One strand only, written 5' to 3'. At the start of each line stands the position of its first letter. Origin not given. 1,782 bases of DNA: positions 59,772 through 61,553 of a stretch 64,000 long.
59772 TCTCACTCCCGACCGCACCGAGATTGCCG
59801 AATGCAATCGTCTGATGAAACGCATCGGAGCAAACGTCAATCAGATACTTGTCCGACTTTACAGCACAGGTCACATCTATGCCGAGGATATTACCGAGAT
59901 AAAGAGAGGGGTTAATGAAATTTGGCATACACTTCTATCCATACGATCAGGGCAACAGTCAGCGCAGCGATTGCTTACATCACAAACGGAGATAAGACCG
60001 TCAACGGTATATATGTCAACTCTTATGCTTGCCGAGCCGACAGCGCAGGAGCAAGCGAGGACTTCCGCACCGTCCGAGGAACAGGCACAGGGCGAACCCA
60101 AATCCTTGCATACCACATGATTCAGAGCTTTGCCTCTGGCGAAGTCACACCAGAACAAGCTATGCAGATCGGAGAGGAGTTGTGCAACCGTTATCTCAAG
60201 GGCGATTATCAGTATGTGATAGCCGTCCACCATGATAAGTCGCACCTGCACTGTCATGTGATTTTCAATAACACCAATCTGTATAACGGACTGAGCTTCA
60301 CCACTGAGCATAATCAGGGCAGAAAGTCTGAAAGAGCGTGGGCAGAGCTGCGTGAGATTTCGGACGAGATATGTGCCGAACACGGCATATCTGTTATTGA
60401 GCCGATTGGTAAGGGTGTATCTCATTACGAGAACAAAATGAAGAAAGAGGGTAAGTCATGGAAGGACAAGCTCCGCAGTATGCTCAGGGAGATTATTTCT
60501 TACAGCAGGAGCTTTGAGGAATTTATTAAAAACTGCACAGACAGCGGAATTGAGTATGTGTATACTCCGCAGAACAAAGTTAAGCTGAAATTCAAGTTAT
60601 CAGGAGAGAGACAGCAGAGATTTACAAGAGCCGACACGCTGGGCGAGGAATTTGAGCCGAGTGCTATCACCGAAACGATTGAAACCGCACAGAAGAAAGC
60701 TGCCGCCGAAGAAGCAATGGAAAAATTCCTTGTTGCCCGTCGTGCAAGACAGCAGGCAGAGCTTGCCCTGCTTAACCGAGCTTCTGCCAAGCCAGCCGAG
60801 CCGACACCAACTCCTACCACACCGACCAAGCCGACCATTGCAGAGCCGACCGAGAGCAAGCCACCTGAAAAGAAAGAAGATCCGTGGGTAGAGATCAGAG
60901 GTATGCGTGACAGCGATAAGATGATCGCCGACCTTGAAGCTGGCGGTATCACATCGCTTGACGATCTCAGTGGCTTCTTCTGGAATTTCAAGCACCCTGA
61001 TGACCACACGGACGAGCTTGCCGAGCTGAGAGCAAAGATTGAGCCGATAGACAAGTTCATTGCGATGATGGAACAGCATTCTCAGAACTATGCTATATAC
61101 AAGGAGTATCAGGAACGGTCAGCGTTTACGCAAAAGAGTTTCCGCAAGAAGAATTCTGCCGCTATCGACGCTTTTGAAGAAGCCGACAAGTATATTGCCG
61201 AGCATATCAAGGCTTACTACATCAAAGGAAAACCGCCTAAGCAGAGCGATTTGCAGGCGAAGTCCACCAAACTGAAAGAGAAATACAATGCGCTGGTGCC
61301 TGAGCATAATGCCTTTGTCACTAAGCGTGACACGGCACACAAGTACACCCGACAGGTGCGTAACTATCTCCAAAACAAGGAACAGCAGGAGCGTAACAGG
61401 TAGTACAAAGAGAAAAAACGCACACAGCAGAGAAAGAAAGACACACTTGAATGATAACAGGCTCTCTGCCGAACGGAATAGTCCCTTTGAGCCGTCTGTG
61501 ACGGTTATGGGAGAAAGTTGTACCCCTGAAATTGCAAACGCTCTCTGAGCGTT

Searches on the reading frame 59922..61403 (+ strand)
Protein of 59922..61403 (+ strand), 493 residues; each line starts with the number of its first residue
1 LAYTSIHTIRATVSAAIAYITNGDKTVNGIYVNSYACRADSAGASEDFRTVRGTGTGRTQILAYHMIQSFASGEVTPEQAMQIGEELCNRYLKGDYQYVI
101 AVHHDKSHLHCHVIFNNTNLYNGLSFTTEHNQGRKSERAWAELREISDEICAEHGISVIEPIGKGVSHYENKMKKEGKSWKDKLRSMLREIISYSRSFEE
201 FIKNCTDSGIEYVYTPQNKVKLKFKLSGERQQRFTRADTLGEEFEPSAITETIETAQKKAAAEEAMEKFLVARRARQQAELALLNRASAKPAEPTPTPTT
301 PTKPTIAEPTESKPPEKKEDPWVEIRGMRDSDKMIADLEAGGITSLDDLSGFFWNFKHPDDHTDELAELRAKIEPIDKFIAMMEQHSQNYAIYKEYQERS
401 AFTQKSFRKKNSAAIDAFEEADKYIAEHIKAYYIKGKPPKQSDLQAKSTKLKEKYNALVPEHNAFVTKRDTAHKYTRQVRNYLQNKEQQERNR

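Call 72: search_protein_families(library=pfam, proteins=[window:59922-61403:+], max_evalue=0.001)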
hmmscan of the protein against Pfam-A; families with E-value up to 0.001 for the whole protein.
window:59922-61403:+ (493 aa): 1 family
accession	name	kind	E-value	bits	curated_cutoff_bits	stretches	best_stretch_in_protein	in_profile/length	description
PF03432.20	Relaxase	-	1.7e-31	109.7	24.6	1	19-155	1-131/132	MobA/VirD2-like, nuclease domain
